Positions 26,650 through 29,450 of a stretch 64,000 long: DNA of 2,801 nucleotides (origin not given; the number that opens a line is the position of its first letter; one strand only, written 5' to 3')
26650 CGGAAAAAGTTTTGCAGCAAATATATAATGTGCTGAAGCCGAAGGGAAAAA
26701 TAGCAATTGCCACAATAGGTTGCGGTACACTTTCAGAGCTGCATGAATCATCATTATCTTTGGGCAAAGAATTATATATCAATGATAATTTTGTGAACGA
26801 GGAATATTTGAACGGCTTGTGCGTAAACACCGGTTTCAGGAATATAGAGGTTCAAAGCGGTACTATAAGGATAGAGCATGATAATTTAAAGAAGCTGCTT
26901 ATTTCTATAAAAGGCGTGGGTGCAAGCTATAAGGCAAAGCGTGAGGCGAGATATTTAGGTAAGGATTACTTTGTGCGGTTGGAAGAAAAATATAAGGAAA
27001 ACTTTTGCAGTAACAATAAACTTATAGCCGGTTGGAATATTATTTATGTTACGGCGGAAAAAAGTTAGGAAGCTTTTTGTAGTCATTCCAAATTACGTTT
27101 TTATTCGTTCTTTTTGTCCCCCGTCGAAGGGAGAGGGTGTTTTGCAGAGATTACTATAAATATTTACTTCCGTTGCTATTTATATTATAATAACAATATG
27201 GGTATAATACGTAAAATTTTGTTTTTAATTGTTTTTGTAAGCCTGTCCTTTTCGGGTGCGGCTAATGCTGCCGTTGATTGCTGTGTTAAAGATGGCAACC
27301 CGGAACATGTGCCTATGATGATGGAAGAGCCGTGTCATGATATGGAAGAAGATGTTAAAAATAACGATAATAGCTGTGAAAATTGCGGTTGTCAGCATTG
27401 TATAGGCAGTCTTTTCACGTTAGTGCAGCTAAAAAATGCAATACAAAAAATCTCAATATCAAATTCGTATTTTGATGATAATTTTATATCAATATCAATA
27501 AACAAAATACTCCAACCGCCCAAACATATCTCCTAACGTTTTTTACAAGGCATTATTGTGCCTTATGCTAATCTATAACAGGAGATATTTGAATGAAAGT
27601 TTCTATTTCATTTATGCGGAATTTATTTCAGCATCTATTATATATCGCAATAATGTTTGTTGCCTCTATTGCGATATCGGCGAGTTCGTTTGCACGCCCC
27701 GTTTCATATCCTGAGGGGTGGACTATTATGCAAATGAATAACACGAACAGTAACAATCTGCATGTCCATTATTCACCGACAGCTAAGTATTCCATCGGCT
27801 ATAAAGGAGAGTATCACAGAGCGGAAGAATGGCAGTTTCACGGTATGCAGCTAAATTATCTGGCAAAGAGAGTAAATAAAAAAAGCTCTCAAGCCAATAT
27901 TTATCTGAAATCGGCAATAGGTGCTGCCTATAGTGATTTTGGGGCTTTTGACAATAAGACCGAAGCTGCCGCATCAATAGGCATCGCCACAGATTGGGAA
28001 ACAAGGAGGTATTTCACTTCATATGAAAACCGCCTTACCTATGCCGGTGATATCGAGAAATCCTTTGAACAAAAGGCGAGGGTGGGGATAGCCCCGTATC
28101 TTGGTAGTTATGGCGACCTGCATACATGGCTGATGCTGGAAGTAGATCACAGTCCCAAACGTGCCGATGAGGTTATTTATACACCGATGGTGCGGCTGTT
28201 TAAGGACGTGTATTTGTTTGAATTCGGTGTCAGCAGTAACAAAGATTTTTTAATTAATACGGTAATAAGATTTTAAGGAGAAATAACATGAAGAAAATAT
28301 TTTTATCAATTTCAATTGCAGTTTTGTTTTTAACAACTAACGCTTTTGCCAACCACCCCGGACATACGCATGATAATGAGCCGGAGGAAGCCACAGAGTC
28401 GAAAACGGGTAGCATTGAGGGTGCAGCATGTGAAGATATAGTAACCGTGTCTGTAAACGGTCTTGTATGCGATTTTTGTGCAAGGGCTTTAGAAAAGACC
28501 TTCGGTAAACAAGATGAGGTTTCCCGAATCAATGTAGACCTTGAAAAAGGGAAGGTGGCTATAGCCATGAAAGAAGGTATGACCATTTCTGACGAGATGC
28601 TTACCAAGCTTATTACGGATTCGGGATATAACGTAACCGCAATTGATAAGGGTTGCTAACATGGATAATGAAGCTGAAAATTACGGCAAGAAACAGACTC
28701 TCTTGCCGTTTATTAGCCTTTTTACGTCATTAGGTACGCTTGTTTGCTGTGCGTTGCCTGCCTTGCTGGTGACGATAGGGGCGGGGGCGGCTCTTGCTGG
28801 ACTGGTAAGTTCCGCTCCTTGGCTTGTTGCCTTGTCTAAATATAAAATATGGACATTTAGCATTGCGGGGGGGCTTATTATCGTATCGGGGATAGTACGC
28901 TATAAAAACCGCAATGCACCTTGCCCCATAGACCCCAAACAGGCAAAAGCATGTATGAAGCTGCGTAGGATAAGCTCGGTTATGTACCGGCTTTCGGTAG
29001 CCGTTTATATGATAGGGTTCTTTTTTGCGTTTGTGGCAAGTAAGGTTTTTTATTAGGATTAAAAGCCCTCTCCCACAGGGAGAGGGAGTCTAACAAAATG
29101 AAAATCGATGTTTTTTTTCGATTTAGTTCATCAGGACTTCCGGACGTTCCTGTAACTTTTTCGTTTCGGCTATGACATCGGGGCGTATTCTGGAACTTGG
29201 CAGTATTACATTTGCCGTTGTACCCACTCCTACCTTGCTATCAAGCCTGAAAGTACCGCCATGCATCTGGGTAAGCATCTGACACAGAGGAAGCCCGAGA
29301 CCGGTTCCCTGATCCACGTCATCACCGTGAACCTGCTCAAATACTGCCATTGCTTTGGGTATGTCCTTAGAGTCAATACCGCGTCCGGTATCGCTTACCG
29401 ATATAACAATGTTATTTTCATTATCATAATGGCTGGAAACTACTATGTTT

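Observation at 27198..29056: Four-gene exported metal-handling module: a MerP/MerT-like pair plus a Cys/His/Met-rich protein and an OMP, with no reductase or regulator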

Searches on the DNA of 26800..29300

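Call 77: search_rna_families(source=window, start=26800, end=29300, threshold=evalue, max_evalue=1)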
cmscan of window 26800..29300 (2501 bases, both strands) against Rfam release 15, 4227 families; matches with E-value up to 1: 0.
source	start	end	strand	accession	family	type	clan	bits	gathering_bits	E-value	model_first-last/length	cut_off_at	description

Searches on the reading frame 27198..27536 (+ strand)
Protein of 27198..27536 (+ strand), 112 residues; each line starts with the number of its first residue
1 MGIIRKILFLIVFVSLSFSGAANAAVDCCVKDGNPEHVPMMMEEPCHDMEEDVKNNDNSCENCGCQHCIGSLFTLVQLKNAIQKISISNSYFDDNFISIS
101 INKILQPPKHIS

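Call 3: search_protein_families(library=pfam, proteins=[window:27198-27536:+], max_evalue=1)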
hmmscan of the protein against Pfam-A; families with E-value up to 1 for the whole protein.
window:27198-27536:+ (112 aa): 1 family
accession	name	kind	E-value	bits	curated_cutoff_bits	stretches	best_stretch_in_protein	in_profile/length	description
PF20609.3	pAdhesive_17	-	0.089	12.7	27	1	74-109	175-207/289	Putative adhesive domain (group 17)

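Call 4: search_protein_families(library=ncbifam, proteins=[window:27198-27536:+], max_evalue=1)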
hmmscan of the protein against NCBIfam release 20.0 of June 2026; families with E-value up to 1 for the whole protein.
window:27198-27536:+ (112 aa): 0 families

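Call 32: search_protein_families(library=pfam, alignment_id=A2, max_evalue=10)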
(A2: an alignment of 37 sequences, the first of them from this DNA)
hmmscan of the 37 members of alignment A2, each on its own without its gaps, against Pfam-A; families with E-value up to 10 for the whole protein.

A. member 1, seq(112 aa): 1 family
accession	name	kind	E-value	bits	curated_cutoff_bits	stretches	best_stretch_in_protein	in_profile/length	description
PF20609.3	pAdhesive_17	-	0.089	12.7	27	1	74-109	175-207/289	Putative adhesive domain (group 17)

B. families by the number of members that match (of 37 scanned): 23 families
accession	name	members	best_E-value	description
PF11162.13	DUF2946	4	0.093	Protein of unknown function (DUF2946)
PF19650.4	DUF6153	2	0.0031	Family of unknown function (DUF6153)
PF16492.10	Cadherin_C_2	1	0.012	Cadherin cytoplasmic C-terminal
PF02497.21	Arteri_GP4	1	0.024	Arterivirus glycoprotein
PF06515.16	BDV_P10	1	0.04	Borna disease virus P10 protein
PF17297.7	PEPCK_N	1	0.046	Phosphoenolpyruvate carboxykinase N-terminal domain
PF16474.11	KIND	1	0.063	Kinase non-catalytic C-lobe domain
PF20084.4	TrbK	1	0.082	Conjugative transfer region protein TrbK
PF24335.1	DUF7503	1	0.083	Family of unknown function (DUF7503)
PF20609.3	pAdhesive_17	1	0.089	Putative adhesive domain (group 17)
PF01807.25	Zn_ribbon_DnaG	1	0.089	CHC2 zinc finger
PF20550.3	DUF6764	1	0.12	Family of unknown function (DUF6764)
PF00335.26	Tetraspanin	1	0.12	Tetraspanin family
PF23133.1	DUF7050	1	0.13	Domain of unknown function (DUF7050)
PF22216.1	Sas-6_C_CC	1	0.13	Spindle assembly abnormal protein 6 homolog, C-terminal coiled coil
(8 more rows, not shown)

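Call 33: search_protein_families(library=ncbifam, alignment_id=A2, max_evalue=10)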
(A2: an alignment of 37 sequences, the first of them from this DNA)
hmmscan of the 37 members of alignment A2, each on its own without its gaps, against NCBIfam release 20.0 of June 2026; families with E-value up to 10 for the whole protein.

A. member 1, seq(112 aa): 0 families

B. families by the number of members that match (of 37 scanned): 13 families
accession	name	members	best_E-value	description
NF033807.0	CopL_fam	16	8.6e-06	CopL family metal-binding regulatory protein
NF047658.1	HYC_CC_PP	2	3.3e-05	HYC_CC_PP family protein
NF045722.1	c3_cytochr_TmcA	1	0.0004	acidic tetraheme cytochrome c3 TmcA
NF040968.1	FeS_ExtO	1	0.021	selenite/tellurite reduction operon b-type cytochrome iron-sulfur cluster-binding subunit ExtO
NF040967.1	cytc_ExtN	1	0.022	selenite/tellurite reduction operon c-type cytochrome ExtN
NF041937.1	MXAN_6627.5_fam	1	0.028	MXAN_6627.5 family MYXO-CTERM protein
NF058540.1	Ncarbamyl_ErtE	1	0.072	N-carbamyl-l-glutamate amidohydrolase ErtE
NF052429.1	LpqS_Mycobact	1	0.077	putative copper homeostasis (lipo)protein LpqS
NF003400.0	PRK04654.1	1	0.13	sec-independent translocase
NF043008.1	Cyt550_Brdyrhiz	1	0.14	cytochrome c-550 CycA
NF040844.1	Lac_Quin_Ox_NO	1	0.15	L-lactate dehydrogenase (quinone)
NF007896.0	PRK10600.1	1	0.3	nitrate/nitrite two-component system sensor histidine kinase NarX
NF041023.1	PP0621_fam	1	1.8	PP0621 family protein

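Call 40: find_homologous_proteins(query=window:27198-27533:+, max_evalue=0.01)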
Query window:27198-27533:+ (112 aa): 2 proteins with E <= 0.01 among 10 candidates.
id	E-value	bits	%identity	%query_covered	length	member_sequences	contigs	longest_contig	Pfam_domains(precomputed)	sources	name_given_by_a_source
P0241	1.4e-69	249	100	100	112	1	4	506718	-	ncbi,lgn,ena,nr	ncbi:MAG: hypothetical protein PQ612_07080 [Rickettsiales bacterium]|nr:hypothetical protein [Pseudo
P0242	1.9e-57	210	85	100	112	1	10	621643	-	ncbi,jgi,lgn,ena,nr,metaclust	ncbi:MAG: hypothetical protein COV35_09330 [Alphaproteobacteria bacterium CG11_big_fil_rev_8_21_14_0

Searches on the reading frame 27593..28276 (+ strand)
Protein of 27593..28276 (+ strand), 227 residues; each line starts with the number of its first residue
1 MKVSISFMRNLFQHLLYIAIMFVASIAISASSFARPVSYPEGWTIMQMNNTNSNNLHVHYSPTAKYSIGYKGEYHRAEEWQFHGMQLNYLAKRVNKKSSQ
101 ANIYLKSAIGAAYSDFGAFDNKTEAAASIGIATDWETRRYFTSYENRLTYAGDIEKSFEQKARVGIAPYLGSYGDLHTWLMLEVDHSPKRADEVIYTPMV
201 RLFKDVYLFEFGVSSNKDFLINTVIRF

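Call 3: search_protein_families(library=pfam, proteins=[window:27593-28276:+], max_evalue=1)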
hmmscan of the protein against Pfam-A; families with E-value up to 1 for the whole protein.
window:27593-28276:+ (227 aa): 2 families
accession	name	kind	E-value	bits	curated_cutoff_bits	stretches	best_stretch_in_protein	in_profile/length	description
PF13568.12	OMP_b-brl_2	-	0.041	14.4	27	1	52-107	26-82/175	Outer membrane protein beta-barrel domain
PF20388.3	DUF6683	-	0.17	11.9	23.6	1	13-77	4-67/253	Family of unknown function (DUF6683)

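Call 4: search_protein_families(library=ncbifam, proteins=[window:27593-28276:+], max_evalue=1)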
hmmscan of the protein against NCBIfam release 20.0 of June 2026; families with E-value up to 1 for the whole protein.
window:27593-28276:+ (227 aa): 0 families

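Call 37: find_homologous_proteins(query=window:27593-28273:+)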
Query window:27593-28273:+ (227 aa): 1043 proteins with E <= 0.001 among 1226 candidates; the best 120 are listed.
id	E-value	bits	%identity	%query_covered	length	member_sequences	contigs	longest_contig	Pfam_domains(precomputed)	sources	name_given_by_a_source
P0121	1.5e-148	510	100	100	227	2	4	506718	-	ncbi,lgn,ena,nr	ncbi:MAG: hypothetical protein PQ612_07085 [Rickettsiales bacterium]|nr:hypothetical protein [Pseudo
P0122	1.7e-113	396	72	100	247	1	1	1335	-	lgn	-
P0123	6.5e-109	381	77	94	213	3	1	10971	-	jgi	-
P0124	6.2e-95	335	68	93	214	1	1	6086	-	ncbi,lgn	-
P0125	5.6e-92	326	69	93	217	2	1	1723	-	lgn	-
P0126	2.0e-91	324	69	89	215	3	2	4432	-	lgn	-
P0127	2.6e-90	320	65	93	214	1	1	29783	-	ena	-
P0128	6.8e-90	319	67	85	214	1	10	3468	-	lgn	-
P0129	7.3e-90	319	65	94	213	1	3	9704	-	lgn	-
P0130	1.2e-89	318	66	92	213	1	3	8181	-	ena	-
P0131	3.5e-89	316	64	93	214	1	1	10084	-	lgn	-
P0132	5.7e-89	316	65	92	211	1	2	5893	-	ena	-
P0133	1.4e-88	314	70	85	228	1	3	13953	-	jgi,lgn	jgi:hypothetical protein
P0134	2.8e-88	313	63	93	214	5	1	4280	-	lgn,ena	-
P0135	3.3e-88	313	65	92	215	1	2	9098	-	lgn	-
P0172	1.1e-84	302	62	93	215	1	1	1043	-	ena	-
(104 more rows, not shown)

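Call 41: find_encoding_contigs(protein=P0121, flank=10000, max_places=1)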
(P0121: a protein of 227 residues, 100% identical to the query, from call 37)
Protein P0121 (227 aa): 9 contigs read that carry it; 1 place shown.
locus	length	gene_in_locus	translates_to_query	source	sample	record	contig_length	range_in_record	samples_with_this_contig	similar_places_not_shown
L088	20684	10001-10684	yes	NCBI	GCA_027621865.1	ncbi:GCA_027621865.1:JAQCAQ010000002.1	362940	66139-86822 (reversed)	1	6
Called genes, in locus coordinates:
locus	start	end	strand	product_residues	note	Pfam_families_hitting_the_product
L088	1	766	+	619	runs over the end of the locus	PF01134:GIDA, PF03486:HI0933_like (faint), PF07992:Pyr_redox_2 (faint), PF12831:FAD_oxidored, PF21680:GIDA_C_1st, PF13932:SAM_GIDA_C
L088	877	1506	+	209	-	PF02527:GidB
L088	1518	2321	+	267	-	PF00142:Fer4_NifH, PF02374:ArsA_ATPase, PF06564:CBP_BcsQ, PF09140:MipZ, PF10609:ParA, PF13614:AAA_31, PF01656:CbiA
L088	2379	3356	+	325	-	PF02195:ParB_N, PF08535:KorB (faint), PF17762:HTH_ParB, PF23552:ParB_C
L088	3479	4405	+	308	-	PF00483:NTP_transferase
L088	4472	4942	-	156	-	PF07879:PHB_acc_N, PF05233:PHB_acc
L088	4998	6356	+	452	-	PF07167:PhaC_N, PF00561:Abhydrolase_1 (weak)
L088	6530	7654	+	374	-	PF00155:Aminotran_1_2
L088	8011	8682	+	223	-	PF12697:Abhydrolase_6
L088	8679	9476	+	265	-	PF01209:Ubie_methyltran, PF05148:Methyltransf_8 (faint), PF13489:Methyltransf_23, PF13847:Methyltransf_31, PF08241:Methyltransf_11, PF08242:Methyltransf_12, PF13649:Methyltransf_25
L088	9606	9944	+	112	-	-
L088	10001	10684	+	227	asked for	-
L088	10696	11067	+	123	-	PF00403:HMA (weak)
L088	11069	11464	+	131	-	-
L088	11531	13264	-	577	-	PF00512:HisKA, PF02518:HATPase_c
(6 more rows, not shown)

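Call 47: predict_structure(alignment_id=A3)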
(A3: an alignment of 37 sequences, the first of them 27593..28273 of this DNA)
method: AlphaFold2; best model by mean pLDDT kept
length: 227 residues; sequences in the alignment: 37
mean_pLDDT: 90.4   pTM: 0.75
mean pLDDT of the five models: 90.4, 90.1, 89.6, 88.8, 88.6
residues with pLDDT >= 90: 165; 70-90: 46; 50-70: 11; < 50: 5
segments of 3 or more residues with pLDDT < 50: 31-34
pLDDT, mean of each block of 10 residues (from residue 1): 81 94 78 53 95 95 95 91 98 91 97 94 98 93 97 95 91 81 89 91 91 95 95
secondary structure, 60 per line:
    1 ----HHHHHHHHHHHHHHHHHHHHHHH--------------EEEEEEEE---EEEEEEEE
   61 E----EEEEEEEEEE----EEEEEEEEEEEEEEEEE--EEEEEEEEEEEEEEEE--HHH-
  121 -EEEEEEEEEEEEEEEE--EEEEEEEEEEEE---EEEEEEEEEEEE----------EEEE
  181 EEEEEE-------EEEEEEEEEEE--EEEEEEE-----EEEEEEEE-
elements in order: H5-27 E42-49 E53-61 E66-75 E80-96 E99-114 E122-137 E140-151 E155-166 E177-186 E194-204 E207-213 E219-226

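Call 50: fold_search(model_id=the predicted structure, library=pdb)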
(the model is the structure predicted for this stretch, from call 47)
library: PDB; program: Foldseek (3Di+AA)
matches with E <= 10: 751; with E <= 0.001: 0
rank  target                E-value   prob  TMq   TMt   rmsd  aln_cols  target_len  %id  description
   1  5dl8_A                1.6e-03  1.00  0.37  0.24   8.9       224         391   12  Crystal structure of Acinetobacter baumannii OccAB4 (released 2016-02-03)
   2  4fsp                  1.8e-03  1.00  0.39  0.27   9.0       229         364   10  Crystal Structure of Pseudomonas aeruginosa OccK11 (OpdR) (released 2013-07-24)
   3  4e1t                  1.8e-03  1.00  0.41  0.39   6.9       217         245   10  X-ray crystal structure of the transmembrane beta-domain from invasin from Yersinia pseudotuberculosis (released 2012-06-13)
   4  5g26                  2.2e-03  1.00  0.42  0.40   6.8       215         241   12  Unveiling the Mechanism Behind the in-meso Crystallization of Membrane Proteins (released 2017-02-15)
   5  4e1s                  2.3e-03  1.00  0.43  0.41   6.8       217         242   12  X-ray crystal structure of the transmembrane beta-domain from intimin from EHEC strain O157:H7 (released 2012-06-13)
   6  4pr7_A                2.8e-03  1.00  0.51  0.63   4.6       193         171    9  KdgM porin in complex with disordered oligogalacturonate (released 2014-06-11)
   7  2wjq                  4.5e-03  1.00  0.44  0.47   6.3       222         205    6  NanC porin structure in hexagonal crystal form. (released 2009-10-13)
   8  2wjr                  5.5e-03  1.00  0.42  0.45   6.8       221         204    6  NanC porin structure in rhombohedral crystal form. (released 2009-10-13)
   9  4fqe                  6.6e-03  1.00  0.50  0.63   4.8       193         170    9  KdgM porin (released 2013-06-26)
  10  5o68_A                6.6e-03  1.00  0.47  0.41   7.8       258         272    7  Crystal Structure of the Pseudomonas functional amyloid secretion protein FapF - R157A mutant (released 2017-08-23)
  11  3syb                  8.5e-03  1.00  0.39  0.25   9.6       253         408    9  Crystal structure of Pseudomonas aeruginosa OccD3 (OpdP) (released 2012-02-08)
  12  5o65_C                8.9e-03  1.00  0.47  0.40   8.7       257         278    8  Crystal Structure of the Pseudomonas functional amyloid secretion protein FapF (released 2017-08-23)
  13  6ehc_A                8.9e-03  0.94  0.30  0.24  15.3       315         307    7  OmpUdeltaN (N-terminus deletion mutant of OmpU), outer membrane protein of Vibrio cholerae (released 2018-04-25)
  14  3aeh_A                9.3e-03  0.99  0.41  0.36  18.4       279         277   12  Integral membrane domain of autotransporter Hbp (released 2010-07-07)
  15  4frt_A                9.8e-03  0.99  0.35  0.25   9.1       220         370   10  Crystal Structure of Pseudomonas aeruginosa OccK7 (OpdD) (released 2013-07-24)
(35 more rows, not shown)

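Call 79: search_solved_structures(query=A3, max_evalue=10)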
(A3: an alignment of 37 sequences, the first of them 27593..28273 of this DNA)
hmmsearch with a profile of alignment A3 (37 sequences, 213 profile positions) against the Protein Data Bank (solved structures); distinct sequences matched with E-value up to 10: 7.
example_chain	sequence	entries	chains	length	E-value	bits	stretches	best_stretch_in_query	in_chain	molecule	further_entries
1c1m_A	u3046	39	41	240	0.3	13.6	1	24-62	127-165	PROTEIN (PORCINE ELASTASE) | PROTEIN (ELASTASE) | ELASTASE 1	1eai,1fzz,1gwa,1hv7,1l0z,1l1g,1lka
8b04_A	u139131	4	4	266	0.38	13.3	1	24-62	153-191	Chymotrypsin-like elastase family member 1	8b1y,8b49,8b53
1b0e_A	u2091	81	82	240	0.42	13.2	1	24-62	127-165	PROTEIN (ELASTASE) | Chymotrypsin-like elastase family member 1 | ELASTASE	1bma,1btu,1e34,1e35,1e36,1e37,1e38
1hax_B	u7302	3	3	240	0.5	12.9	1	24-62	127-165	ELASTASE 1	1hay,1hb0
2uut_A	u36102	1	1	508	1.4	11.5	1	54-84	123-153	RNA-DIRECTED RNA POLYMERASE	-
2ckw_A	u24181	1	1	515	1.4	11.4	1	54-84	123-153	RNA-DIRECTED RNA POLYMERASE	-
2uuw_A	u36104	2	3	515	1.4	11.4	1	54-84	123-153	RNA-DIRECTED RNA POLYMERASE | PROTEASE-POLYMERASE P70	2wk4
